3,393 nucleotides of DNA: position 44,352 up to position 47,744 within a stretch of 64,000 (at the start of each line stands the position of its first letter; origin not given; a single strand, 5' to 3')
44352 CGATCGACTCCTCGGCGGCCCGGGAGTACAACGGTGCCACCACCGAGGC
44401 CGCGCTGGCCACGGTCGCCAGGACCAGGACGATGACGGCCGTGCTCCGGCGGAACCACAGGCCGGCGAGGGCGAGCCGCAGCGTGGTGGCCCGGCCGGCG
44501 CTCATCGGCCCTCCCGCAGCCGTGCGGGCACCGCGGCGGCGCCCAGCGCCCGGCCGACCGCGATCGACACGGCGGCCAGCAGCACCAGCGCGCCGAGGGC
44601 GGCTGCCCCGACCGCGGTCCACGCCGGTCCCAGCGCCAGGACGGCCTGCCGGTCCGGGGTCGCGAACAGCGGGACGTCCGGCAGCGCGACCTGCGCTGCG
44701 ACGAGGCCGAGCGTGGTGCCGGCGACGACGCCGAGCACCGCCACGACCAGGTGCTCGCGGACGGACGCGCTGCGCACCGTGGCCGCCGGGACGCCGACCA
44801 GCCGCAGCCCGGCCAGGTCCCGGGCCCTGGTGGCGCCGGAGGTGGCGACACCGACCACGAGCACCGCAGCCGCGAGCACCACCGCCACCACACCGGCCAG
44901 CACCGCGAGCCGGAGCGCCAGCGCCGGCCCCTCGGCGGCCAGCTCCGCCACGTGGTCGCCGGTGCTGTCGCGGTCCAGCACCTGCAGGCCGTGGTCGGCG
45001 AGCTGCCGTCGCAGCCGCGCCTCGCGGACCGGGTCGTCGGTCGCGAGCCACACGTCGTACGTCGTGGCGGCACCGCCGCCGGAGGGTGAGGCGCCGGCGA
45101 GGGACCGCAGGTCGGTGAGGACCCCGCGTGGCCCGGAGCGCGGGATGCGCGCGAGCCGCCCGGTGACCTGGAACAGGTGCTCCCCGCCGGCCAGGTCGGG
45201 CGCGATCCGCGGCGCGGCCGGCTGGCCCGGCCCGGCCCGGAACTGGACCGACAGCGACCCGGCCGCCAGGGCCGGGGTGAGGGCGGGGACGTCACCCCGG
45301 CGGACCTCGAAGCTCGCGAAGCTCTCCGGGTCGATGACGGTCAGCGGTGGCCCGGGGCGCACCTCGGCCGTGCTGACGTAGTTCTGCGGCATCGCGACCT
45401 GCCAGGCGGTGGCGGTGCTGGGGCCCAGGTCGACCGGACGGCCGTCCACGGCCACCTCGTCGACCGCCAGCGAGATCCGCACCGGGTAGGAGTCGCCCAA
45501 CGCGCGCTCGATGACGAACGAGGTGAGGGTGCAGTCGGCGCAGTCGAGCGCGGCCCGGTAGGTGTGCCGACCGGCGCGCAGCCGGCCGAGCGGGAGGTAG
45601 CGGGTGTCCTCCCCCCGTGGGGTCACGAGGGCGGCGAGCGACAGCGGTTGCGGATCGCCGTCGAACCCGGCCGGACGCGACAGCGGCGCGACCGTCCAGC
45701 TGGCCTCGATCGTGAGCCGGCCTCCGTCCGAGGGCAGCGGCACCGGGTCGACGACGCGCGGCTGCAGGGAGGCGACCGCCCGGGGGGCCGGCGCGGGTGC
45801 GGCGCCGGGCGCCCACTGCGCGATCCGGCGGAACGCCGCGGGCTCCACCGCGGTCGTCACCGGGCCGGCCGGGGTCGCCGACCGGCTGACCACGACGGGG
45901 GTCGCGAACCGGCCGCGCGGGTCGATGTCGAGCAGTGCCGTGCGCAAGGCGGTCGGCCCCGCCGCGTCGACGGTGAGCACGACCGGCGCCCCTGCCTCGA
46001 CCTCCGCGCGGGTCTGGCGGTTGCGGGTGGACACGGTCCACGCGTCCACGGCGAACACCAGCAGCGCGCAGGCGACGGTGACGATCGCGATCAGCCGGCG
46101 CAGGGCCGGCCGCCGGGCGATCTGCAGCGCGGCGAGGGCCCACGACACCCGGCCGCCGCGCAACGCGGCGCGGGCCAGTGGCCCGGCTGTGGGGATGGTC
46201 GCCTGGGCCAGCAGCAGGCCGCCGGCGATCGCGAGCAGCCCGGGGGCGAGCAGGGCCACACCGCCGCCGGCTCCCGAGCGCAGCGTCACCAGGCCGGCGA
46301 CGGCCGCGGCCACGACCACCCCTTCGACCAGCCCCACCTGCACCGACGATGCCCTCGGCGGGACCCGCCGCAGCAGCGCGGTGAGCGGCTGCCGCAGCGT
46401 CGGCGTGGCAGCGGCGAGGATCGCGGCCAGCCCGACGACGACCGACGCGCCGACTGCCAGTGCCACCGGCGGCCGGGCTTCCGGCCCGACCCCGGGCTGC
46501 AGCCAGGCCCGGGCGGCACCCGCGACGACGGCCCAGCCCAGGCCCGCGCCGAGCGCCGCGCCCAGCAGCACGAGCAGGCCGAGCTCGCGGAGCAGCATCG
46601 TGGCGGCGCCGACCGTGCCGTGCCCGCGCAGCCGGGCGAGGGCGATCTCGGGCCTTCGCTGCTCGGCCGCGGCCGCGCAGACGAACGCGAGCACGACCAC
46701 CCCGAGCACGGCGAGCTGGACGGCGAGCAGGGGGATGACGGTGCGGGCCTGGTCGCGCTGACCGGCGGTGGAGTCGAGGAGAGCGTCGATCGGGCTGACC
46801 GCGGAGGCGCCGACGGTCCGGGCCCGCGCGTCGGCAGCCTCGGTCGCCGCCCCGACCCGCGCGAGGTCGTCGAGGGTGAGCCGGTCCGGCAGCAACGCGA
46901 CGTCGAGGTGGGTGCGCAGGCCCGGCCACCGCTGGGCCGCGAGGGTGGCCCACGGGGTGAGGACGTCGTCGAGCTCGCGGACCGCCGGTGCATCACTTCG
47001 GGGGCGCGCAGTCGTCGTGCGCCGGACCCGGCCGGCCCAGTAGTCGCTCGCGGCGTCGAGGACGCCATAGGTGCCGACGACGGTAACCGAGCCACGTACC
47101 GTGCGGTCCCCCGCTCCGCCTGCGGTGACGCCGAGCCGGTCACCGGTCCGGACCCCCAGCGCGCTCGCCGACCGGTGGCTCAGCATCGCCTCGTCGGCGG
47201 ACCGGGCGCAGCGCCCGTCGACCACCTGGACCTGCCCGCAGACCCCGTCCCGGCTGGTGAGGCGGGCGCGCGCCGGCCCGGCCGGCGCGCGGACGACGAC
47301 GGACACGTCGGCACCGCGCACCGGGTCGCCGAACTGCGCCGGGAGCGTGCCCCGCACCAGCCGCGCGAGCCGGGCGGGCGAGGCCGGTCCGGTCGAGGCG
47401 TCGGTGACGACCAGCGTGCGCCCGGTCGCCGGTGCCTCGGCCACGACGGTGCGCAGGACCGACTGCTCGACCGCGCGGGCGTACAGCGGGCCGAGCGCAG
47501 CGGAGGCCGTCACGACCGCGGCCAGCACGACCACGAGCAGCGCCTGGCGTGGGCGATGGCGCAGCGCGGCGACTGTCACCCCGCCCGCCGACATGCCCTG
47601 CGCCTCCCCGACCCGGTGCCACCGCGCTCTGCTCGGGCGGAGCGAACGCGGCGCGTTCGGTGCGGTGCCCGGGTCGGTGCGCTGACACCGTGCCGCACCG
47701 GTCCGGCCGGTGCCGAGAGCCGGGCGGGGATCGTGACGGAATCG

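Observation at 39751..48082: A WXG100 (ESAT-6-like) gene heads a same-strand cluster of two giant FtsX permeases and two ABC ATPases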

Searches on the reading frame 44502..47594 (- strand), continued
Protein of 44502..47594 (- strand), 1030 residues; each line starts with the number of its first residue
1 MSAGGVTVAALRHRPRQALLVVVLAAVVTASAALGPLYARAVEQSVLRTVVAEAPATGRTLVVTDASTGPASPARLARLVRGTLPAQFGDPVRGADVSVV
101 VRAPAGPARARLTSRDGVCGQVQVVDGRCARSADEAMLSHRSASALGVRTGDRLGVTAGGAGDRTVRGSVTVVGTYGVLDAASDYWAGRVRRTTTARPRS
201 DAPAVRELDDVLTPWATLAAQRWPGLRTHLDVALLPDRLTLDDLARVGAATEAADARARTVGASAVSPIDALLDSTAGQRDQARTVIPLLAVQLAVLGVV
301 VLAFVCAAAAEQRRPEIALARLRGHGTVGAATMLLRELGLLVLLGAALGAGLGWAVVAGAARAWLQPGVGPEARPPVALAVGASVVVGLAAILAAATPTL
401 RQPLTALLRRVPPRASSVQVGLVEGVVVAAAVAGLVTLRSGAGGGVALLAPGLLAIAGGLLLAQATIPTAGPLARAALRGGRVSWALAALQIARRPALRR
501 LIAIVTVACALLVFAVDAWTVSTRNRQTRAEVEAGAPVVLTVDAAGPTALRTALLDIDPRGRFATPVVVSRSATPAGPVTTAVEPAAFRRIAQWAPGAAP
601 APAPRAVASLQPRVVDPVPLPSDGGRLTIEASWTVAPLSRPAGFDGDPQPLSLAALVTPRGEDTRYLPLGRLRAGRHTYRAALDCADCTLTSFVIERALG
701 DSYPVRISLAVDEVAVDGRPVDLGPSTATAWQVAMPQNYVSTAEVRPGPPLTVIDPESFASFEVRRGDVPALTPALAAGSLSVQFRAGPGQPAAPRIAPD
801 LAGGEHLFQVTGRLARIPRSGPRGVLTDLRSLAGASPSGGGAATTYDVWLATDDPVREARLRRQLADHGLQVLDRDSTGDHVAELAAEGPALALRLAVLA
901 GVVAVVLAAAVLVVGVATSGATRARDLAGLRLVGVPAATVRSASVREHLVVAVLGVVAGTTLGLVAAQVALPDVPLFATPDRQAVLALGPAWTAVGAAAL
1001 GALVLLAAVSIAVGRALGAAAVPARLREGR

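Call 48: predict_structure(alignment_id=A2)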
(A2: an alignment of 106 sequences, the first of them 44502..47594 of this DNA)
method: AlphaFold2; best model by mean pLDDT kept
length: 1030 residues; sequences in the alignment: 106
mean_pLDDT: 91.9   pTM: 0.87
mean pLDDT of the five models: 91.9, 90.4, 89.5, 89.2, 89.1
residues with pLDDT >= 90: 822; 70-90: 161; 50-70: 43; < 50: 4
segments of 3 or more residues with pLDDT < 50: 1-3
pLDDT, mean of each block of 10 residues (from residue 1): 55 85 94 95 97 95 96 98 97 97 94 97 97 97 94 95 87 95 92 66 79 98 96 97 96 97 97 94 90 92 91 92 95 95 97 97 96 96 96 93 88 68 80 76 76 92 94 96 96 92 96 97 95 96 92 97 98 92 97 85 96 94 91 95 86 94 89 97 92 92 93 96 92 78 90 94 94 92 74 84 92 94 95 84 91 98 95 94 95 94 95 88 92 95 96 97 95 91 86 98 98 95 81
secondary structure, 60 per line:
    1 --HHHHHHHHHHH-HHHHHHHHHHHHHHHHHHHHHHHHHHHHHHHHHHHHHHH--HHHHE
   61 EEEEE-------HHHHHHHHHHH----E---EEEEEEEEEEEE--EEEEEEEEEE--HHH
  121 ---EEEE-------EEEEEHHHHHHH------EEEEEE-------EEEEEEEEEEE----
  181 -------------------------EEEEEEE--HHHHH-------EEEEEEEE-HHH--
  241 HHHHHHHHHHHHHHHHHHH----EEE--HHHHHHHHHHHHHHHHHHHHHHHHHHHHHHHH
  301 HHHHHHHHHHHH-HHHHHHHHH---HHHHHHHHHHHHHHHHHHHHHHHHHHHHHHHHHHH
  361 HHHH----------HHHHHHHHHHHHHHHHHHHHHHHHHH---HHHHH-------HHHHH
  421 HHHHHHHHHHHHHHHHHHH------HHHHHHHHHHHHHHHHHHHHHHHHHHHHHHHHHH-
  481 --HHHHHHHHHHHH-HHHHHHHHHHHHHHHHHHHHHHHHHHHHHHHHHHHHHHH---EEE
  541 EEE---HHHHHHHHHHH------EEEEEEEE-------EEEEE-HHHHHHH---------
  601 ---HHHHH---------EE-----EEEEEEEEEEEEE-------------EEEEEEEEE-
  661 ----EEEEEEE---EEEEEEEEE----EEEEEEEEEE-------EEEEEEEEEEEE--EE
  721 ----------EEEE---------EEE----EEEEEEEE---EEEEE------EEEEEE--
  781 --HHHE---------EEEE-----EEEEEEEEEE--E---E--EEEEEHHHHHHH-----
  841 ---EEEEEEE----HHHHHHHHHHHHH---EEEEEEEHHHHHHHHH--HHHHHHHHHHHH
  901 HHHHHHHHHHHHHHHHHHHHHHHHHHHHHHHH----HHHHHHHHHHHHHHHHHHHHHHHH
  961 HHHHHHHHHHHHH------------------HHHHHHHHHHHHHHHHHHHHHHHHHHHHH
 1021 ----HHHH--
elements in order (helices of 4 or more, strands of 3 or more residues): H3-13 H15-53 H56-59 E60-65 H73-83 E92-103 E106-115 E124-127 E135-139 H140-146 E153-158 E166-176 E206-212 H215-219 E227-234 H241-259 E264-266 H269-312 H314-322 H326-364 H375-400 H404-408 H416-439 H446-479 H483-494 H496-534 E538-543 H547-557 E564-571 E579-583 H585-591 H604-608 E625-637 E651-659 E665-671 E675-683 E688-697 E705-716 E731-734 E744-746 E751-758 E762-766 E773-778 E796-799 E805-814 E824-828 H829-835 E844-850 H855-867 E871-877 H878-886 H889-932 H937-973 H992-1020 H1025-1028
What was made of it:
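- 44502..47594 (-): Permease FtsX1, 1030 aa. It has 10 TM helices and two FtsX bundles. ECD1 covers about residues 38-288 and ECD2 about 520-895. ECD2 holds an extra beta-sandwich with an invariant C685-x-x-C688. AF2 model pLDDT 91.9 (call 48).
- Checked: The AlphaFold model agrees (call 48).
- AF2 model pLDDT 91.9, pTM 0.87 (call 48).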

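Call 51: fold_search(model_id=the predicted structure, library=pdb)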
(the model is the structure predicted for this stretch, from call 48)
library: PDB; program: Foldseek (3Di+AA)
matches with E <= 10: 403; with E <= 0.001: 42
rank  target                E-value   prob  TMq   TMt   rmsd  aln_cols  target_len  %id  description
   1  9ge6_A                2.8e-16  1.00  0.38  0.47  16.6      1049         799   13  Structure of E. coli YbbAP (released 2025-05-28)
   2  9ge7_A                2.0e-14  1.00  0.42  0.50  13.5      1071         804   13  Structure of E. coli YbbAP with bound ATP analogue (released 2025-05-28)
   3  5gko_A                1.5e-08  1.00  0.19  0.29  14.9       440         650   12  Crystal structure of tripartite-type ABC transporter, MacB from Acinetobacter baumannii (released 2017-11-15)
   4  9rlc_E                3.3e-08  1.00  0.21  0.42  10.4       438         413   12  LolCDE complex with Lpp lipoprotein (released 2026-01-21)
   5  9rld_E                4.6e-08  1.00  0.21  0.43   9.4       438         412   13  LolCDE complex with Lpp lipoprotein (released 2026-01-21)
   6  5xu1_M                7.2e-08  1.00  0.19  0.39  12.5       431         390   12  Structure of a non-canonical ABC transporter from Streptococcus pneumoniae R6 (released 2018-01-24)
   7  9rld_C                1.9e-07  1.00  0.20  0.36   9.7       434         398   15  LolCDE complex with Lpp lipoprotein (released 2026-01-21)
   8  5lil_A                2.1e-07  1.00  0.27  0.41   6.3       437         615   11  Structure of Aggregatibacter actinomycetemcomitans MacB bound to ATPyS (P21) (released 2017-11-15)
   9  5nik_J                4.8e-07  1.00  0.23  0.34  10.3       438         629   16  Structure of the MacAB-TolC ABC-type tripartite multidrug efflux pump (released 2017-05-24)
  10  7arh_C                4.8e-07  1.00  0.17  0.31  11.8       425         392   15  LolCDE in complex with lipoprotein (released 2021-04-07)
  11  9rli_E                5.0e-07  1.00  0.18  0.37  12.0       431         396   13  LolCDEdelta(235-252) complex with Pal lipoprotein (released 2026-01-21)
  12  8s5g_A                5.4e-07  1.00  0.29  0.43  15.2       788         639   11  BceABS nucleotide-free state (released 2025-09-03)
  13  9xro_C                6.1e-07  1.00  0.19  0.38   9.7       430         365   16  LolCDE in complex with SMT-738_3 (released 2026-03-18)
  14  7mdx_A                6.6e-07  1.00  0.19  0.36   9.6       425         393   15  LolCDE nucleotide-free (released 2021-08-11)
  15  7w7a_B                6.9e-07  1.00  0.15  0.40  14.8       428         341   13  Heme exporter in complex with Mn-containing protoporphyrin IX, Mn-anomalous data (released 2022-06-22)
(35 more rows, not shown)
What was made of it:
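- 44502..47594 (-): Foldseek top hit E. coli YbbP 9GE6, E=2.8e-16 over the full length (call 51).
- On Type VII ABC transporter (MacB/FtsX superfamily): Structural matches to MacB, LolC/E, YbbP, BceB, HrtB and YtrF (call 51). Matches to the isolated periplasmic domains of LolE (5UDF) and MacB (3FTJ) (call 51).
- Closest known: MacB and LolCDE. Same: There are matches to the isolated periplasmic domains 5UDF and 3FTJ at E about 1e-4 to 1e-3 (call 51).
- Best structural match is YbbP, 9GE6/9GE7, over the full length, followed by MacB, LolC/E and BceB (call 51). The permease has 10 TM helices, and BceB structures are among the structural matches (E about 1e-6, call 51). YbbP is the better full-length match (call 51).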

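Call 53: search_protein_families(library=pfam, proteins=[L023:7425-8903:-, L019:6952-7890:+, L023:1378-2367:-, L023:8923-10764:-, L025:7255-8007:-, L019:17780-18307:+, L019:18381-20204:+, L019:21012-22022:+, L019:4613-5953:+, L019:7887-9002:+], max_evalue=0.001)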
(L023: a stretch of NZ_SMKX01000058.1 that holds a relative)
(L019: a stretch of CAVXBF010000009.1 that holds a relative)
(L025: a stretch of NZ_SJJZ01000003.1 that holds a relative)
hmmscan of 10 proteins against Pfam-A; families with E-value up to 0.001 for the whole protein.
L023:7425-8903:- (492 aa): 4 families
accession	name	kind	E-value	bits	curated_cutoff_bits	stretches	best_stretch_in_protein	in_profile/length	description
PF00293.34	NUDIX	-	6.5e-15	55.8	21.1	1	340-464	3-123/134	NUDIX domain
PF00583.31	Acetyltransf_1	-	9.8e-11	42.4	20.7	1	218-323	15-116/116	Acetyltransferase (GNAT) family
PF13508.13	Acetyltransf_7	-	5.7e-07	30.3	27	0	66-147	8-83/84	Acetyltransferase (GNAT) domain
PF13673.13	Acetyltransf_10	-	0.00025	21.4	23.6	0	65-148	35-109/128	Acetyltransferase (GNAT) domain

L019:6952-7890:+ (312 aa): 4 families
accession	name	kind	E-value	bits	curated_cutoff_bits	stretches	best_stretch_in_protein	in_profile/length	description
PF00005.33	ABC_tran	-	1.4e-29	103.9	25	1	33-172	2-137/137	ABC transporter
PF13304.12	AAA_21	-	1.9e-13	51.6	27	1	141-201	235-298/304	AAA domain, putative AbiEii toxin, Type IV TA system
PF02463.25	SMC_N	-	3.2e-06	27.2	40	0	128-199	121-196/220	RecF/RecN/SMC N terminal domain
PF13175.12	AAA_15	-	0.00035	20.7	32.1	0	161-201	328-369/374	AAA ATPase domain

L023:1378-2367:- (329 aa): 1 family
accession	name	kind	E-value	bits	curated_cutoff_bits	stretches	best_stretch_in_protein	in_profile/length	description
PF00248.27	Aldo_ket_red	-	1.5e-78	264.3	24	1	13-306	1-288/291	Aldo/keto reductase family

L023:8923-10764:- (613 aa): 1 family
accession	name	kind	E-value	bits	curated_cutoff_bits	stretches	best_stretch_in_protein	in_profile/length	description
PF00496.27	SBP_bac_5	-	1.2e-50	173.1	32.4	1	110-492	3-356/368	Bacterial extracellular solute-binding proteins, family 5 Middle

L025:7255-8007:- (250 aa): 2 families
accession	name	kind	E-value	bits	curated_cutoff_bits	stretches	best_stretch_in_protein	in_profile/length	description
PF02565.21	RecO_C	-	6.7e-31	107.6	22.1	1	85-237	2-156/157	Recombination protein O C terminal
PF11967.14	RecO_N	-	6e-27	93.9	27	1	1-79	1-80/80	Recombination protein O N terminal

L019:17780-18307:+ (175 aa): 7 families
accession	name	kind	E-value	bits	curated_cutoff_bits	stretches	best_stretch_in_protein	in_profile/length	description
PF01047.28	MarR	-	2.2e-14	53.5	24.6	1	69-120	6-57/59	MarR family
PF12802.13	MarR_2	-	8.1e-13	48.8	27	1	60-120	1-60/61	MarR family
PF13463.12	HTH_27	-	6.4e-07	30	22.2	1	66-130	3-68/68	Winged helix DNA-binding domain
PF01325.25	Fe_dep_repress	-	1.2e-05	25.8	26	1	84-114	26-56/60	Iron dependent repressor, N-terminal DNA binding domain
PF01978.25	TrmB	-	6.8e-05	23.1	25.6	1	64-114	6-56/68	Sugar-specific transcriptional regulator TrmB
PF09339.16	HTH_IclR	-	0.00013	22.1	22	1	71-113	8-51/52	IclR helix-turn-helix domain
PF22381.2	Staph_reg_Sar_Rot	-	0.00015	22.2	27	1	58-135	8-83/85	Transcriptional regulator SarA/Rot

L019:18381-20204:+ (607 aa): 1 family
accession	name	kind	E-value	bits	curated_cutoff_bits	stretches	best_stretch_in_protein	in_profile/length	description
PF01642.28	MM_CoA_mutase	-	1e-208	694.5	22.1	1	65-599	2-512/512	Methylmalonyl-CoA mutase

L019:21012-22022:+ (336 aa): 0 families

L019:4613-5953:+ (446 aa): 4 families
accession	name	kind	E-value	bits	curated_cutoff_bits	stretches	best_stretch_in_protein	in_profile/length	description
PF00108.29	Thiolase_N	-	2.2e-96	322.7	26.4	1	55-313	2-259/260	Thiolase, N-terminal domain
PF02803.24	Thiolase_C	-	1.3e-41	141.6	27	1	322-442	2-122/123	Thiolase, C-terminal domain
PF00109.32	ketoacyl-synt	-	9.3e-05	22.6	20.8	1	127-171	163-207/252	Beta-ketoacyl synthase, N-terminal domain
PF08545.16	ACP_syn_III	-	0.00012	22.4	24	0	134-174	3-43/80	3-Oxoacyl-[acyl-carrier-protein (ACP)] synthase III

L019:7887-9002:+ (371 aa): 3 families
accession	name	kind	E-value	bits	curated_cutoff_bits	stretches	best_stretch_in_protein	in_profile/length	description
PF12698.13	ABC2_membrane_3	-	1.4e-35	123.5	31.6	1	46-363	4-346/347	ABC-2 family transporter protein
PF01061.29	ABC2_membrane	-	3.4e-28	99.1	26.9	1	179-334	52-209/211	ABC-2 type transporter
PF12679.13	ABC2_membrane_2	-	6.1e-07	29.4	27.2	1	222-370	121-282/283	ABC-2 family transporter protein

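Call 73: search_protein_representatives(alignment_id=A2)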
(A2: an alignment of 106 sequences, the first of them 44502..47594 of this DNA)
Query: 106 sequences, 1024 profile positions. Proteins with E-value up to 0.001 (for the whole library): 6043; up to 1e-10: 3359; up to 1e-30: 1399. The best 150 are listed.
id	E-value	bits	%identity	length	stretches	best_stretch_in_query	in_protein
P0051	0.0e+00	1355.5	-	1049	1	1-1024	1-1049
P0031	0.0e+00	1243.9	-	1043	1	1-1024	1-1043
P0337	0.0e+00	1188.3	-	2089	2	5-1007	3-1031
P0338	0.0e+00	1123.4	-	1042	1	5-1023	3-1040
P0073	0.0e+00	1082.5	-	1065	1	3-1018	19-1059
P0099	0.0e+00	1017.6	-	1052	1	7-1022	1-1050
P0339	0.0e+00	1013.9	-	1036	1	6-1023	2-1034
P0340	0.0e+00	1012.8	-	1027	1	10-1023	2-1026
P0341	4.5e-298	1008.3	-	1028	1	7-1023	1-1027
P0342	3.3e-297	1005.4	-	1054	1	7-1022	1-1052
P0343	3.9e-295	998.6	-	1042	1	5-1023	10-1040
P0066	2.1e-288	976.3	-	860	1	1-844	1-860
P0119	5.3e-288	974.9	-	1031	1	7-1023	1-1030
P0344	5.1e-285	965.1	-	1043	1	7-1023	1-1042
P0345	5.7e-283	958.3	-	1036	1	11-1023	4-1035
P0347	2.2e-278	943.1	-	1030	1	7-1023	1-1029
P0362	7.1e-260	881.8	-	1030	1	7-1023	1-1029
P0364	5.3e-254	862.4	-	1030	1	7-1021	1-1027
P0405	9.5e-220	749.0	-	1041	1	2-1014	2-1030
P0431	9.2e-195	666.3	-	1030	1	31-1014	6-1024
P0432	4.5e-193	660.7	-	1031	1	5-1023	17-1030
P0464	2.5e-168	578.7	-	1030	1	6-1013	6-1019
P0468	2.8e-167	575.3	-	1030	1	3-1016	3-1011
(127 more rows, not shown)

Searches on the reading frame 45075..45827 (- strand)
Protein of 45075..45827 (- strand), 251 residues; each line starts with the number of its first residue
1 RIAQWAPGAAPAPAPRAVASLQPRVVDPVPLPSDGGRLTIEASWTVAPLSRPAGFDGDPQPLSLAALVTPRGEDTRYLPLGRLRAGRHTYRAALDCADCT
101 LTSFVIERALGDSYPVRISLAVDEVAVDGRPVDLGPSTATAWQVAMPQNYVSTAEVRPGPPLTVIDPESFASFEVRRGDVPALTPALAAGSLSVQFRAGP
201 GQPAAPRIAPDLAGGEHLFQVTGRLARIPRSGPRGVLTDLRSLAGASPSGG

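Call 68: predict_structure(alignment_id=A3)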
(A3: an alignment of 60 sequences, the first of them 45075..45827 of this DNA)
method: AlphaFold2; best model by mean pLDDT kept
length: 251 residues; sequences in the alignment: 60
mean_pLDDT: 92.9   pTM: 0.89
mean pLDDT of the five models: 92.9, 92.6, 92.4, 92.3, 91.5
residues with pLDDT >= 90: 199; 70-90: 49; 50-70: 2; < 50: 1
segments of 3 or more residues with pLDDT < 50: none
pLDDT, mean of each block of 10 residues (from residue 1): 82 94 96 93 97 88 97 95 98 96 96 94 98 97 91 94 96 96 96 86 87 93 93 93 82 41
secondary structure, 60 per line:
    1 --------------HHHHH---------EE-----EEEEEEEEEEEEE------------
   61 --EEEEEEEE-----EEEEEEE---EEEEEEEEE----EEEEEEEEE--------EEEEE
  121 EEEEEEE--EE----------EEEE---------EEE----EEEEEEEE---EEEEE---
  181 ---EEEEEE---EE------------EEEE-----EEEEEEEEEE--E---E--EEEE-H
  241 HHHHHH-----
elements in order: H15-19 E36-48 E63-70 E76-82 E86-94 E99-107 E116-127 E142-145 E155-157 E162-169 E173-177 E184-189 E207-210 E216-225 E235-238 H240-246
